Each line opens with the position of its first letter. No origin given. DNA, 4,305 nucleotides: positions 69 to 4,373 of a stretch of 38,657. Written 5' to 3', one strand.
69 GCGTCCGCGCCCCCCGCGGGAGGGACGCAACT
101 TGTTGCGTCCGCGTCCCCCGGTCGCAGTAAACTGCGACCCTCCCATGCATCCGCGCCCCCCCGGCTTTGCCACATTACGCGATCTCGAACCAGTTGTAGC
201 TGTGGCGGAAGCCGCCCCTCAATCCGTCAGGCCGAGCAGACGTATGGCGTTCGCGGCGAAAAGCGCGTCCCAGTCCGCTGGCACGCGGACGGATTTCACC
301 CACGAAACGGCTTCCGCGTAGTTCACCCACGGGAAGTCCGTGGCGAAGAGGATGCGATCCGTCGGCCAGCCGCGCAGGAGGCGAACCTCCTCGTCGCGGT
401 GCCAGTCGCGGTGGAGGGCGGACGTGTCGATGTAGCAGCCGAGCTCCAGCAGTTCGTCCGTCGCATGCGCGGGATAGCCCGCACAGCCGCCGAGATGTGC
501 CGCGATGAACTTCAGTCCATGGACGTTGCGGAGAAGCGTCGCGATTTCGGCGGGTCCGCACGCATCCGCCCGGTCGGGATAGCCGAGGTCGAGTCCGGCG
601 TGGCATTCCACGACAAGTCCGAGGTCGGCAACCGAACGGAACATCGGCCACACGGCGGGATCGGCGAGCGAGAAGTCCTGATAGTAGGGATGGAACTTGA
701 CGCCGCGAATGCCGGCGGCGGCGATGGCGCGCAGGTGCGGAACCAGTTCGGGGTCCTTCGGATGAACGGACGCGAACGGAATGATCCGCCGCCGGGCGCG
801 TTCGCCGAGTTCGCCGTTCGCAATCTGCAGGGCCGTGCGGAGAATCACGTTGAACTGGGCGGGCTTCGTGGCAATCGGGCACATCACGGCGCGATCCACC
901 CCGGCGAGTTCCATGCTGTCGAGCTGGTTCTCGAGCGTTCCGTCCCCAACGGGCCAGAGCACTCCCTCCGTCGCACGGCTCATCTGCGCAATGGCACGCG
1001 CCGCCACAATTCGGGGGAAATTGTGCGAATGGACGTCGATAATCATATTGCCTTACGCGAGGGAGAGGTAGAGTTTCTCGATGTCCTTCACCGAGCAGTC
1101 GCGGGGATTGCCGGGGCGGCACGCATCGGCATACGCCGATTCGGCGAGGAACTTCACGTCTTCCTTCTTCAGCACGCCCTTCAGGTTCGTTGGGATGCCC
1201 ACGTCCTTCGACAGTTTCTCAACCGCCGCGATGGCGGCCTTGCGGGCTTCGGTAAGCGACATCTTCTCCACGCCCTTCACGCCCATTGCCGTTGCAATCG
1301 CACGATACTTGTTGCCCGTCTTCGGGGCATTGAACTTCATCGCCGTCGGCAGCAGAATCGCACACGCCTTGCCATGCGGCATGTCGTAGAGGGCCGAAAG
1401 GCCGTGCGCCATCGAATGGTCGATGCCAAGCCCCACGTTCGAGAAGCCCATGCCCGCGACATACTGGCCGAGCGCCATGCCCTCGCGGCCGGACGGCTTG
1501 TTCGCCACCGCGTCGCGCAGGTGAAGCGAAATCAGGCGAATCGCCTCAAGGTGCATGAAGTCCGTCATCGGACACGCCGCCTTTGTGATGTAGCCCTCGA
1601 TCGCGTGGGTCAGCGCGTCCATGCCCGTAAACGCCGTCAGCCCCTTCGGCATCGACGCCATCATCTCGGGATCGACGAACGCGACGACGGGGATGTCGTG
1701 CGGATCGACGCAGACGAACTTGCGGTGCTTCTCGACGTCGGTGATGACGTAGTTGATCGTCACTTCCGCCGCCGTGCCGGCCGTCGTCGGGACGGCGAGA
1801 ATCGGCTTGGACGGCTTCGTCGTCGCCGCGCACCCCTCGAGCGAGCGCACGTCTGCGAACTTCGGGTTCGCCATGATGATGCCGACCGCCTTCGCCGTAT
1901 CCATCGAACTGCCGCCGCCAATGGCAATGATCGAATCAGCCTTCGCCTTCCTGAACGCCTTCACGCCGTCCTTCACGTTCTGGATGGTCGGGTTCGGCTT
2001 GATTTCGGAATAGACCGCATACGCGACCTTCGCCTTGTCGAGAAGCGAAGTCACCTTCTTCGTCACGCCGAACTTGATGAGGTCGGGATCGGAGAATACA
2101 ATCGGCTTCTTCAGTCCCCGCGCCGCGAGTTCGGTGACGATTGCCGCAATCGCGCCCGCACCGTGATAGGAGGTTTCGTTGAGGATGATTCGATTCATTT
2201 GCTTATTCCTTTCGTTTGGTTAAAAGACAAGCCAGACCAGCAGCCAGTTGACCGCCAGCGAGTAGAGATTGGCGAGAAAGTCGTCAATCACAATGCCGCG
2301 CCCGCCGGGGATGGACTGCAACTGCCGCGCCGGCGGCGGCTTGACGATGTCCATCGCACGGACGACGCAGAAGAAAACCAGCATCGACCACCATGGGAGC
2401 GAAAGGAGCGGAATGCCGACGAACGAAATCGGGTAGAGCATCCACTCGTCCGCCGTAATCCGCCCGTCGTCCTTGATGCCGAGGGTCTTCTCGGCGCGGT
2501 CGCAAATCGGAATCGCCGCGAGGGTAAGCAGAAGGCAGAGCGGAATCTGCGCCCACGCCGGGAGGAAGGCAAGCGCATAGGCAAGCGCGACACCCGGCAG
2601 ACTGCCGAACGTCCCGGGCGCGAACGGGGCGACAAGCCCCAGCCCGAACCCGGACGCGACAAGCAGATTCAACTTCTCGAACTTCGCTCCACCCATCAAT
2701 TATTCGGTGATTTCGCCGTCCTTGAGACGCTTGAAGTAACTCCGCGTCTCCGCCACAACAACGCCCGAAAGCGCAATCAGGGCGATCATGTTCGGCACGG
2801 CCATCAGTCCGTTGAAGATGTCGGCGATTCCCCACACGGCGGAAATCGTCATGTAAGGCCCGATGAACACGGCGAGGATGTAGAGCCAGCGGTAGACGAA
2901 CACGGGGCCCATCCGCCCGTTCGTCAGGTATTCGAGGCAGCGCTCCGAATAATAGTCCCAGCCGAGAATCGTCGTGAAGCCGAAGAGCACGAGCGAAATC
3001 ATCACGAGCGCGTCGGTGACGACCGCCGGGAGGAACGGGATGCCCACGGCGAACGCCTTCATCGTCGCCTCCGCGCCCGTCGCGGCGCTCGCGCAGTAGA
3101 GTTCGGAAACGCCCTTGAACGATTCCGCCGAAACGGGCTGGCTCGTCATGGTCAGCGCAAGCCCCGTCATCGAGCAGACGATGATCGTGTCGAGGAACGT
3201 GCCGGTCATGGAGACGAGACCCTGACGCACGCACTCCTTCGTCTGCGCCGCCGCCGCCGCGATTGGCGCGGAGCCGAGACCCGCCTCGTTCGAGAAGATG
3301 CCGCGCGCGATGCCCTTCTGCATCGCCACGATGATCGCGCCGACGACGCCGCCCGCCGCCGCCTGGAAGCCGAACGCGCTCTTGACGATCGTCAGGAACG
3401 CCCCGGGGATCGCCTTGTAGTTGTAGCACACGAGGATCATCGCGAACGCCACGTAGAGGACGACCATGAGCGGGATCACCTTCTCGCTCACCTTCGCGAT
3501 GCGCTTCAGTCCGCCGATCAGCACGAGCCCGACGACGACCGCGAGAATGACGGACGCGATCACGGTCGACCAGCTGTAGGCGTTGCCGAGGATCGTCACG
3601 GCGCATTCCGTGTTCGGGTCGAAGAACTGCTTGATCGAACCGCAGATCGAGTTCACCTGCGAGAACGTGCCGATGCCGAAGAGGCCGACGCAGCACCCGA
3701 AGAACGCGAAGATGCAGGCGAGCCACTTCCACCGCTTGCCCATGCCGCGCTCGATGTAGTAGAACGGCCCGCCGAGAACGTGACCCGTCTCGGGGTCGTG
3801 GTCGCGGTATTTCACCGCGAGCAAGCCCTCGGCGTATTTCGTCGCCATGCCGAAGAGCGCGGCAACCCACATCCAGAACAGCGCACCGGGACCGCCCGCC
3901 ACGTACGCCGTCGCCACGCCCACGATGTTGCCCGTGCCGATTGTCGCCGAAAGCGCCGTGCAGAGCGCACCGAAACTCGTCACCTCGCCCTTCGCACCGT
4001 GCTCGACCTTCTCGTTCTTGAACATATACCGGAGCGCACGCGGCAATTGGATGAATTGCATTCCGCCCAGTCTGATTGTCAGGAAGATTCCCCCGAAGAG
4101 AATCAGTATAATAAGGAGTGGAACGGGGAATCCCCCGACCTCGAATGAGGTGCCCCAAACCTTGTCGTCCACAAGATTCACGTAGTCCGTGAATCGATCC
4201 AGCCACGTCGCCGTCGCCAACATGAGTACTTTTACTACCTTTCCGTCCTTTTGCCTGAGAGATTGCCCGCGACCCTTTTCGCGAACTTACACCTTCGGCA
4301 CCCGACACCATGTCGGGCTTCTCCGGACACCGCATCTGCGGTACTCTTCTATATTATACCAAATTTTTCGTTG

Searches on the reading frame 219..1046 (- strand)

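Call 51: search_protein_families(library=pfam, proteins=[window:219-1046:-], max_evalue=0.00001)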
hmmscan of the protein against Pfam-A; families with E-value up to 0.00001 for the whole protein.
window:219-1046:- (275 aa): 1 family
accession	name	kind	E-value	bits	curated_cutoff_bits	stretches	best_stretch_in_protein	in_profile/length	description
PF04909.20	Amidohydro_2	-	3.3e-21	76.7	26.4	1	82-273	75-289/289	Amidohydrolase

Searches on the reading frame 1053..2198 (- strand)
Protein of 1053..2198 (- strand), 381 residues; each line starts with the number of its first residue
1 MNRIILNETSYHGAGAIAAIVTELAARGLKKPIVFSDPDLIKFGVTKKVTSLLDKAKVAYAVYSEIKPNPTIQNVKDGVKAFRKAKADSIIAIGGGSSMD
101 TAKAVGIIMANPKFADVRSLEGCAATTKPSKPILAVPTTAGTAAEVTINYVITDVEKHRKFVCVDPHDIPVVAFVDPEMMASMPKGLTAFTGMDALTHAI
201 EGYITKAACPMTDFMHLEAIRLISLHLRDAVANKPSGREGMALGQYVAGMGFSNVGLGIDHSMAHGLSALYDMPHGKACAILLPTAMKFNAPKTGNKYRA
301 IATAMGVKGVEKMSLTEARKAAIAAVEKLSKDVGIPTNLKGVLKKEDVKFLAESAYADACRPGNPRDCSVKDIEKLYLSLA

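Call 51: search_protein_families(library=pfam, proteins=[window:1053-2198:-], max_evalue=0.00001)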
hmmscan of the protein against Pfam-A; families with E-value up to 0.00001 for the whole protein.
window:1053-2198:- (381 aa): 3 families
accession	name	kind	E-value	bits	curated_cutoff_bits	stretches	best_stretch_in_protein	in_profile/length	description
PF25137.1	ADH_Fe_C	-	1.9e-58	197.8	27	1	188-379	1-192/194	Fe-containing alcohol dehydrogenase family, C-terminal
PF00465.25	Fe-ADH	-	7.5e-46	156.2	31.3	1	10-177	4-168/168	Iron-containing alcohol dehydrogenase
PF13685.12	Fe-ADH_2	-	3.8e-10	40.4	28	1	14-107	4-95/149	Iron-containing alcohol dehydrogenase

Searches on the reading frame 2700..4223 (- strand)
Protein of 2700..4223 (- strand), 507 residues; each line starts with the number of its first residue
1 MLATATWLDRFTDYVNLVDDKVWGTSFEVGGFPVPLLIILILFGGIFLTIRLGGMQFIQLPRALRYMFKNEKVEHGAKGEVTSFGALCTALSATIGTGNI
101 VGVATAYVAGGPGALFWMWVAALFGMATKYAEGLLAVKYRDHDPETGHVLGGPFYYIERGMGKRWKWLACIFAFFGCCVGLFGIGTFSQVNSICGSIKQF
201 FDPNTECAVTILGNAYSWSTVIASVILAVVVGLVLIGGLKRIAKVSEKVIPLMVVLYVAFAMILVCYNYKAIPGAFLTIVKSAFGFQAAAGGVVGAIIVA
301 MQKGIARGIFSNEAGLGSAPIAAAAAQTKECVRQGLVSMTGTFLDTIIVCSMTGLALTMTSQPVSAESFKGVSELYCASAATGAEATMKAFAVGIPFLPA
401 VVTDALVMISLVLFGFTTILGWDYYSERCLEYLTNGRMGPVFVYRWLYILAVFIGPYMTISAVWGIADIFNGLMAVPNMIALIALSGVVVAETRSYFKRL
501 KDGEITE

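Call 51: search_protein_families(library=pfam, proteins=[window:2700-4223:-], max_evalue=0.00001)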
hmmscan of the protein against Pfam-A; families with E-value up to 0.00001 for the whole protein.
window:2700-4223:- (507 aa): 1 family
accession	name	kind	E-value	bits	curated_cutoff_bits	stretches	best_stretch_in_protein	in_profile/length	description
PF01235.23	Na_Ala_symp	-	1.7e-134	449.4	24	1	75-504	7-387/392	Sodium:alanine symporter family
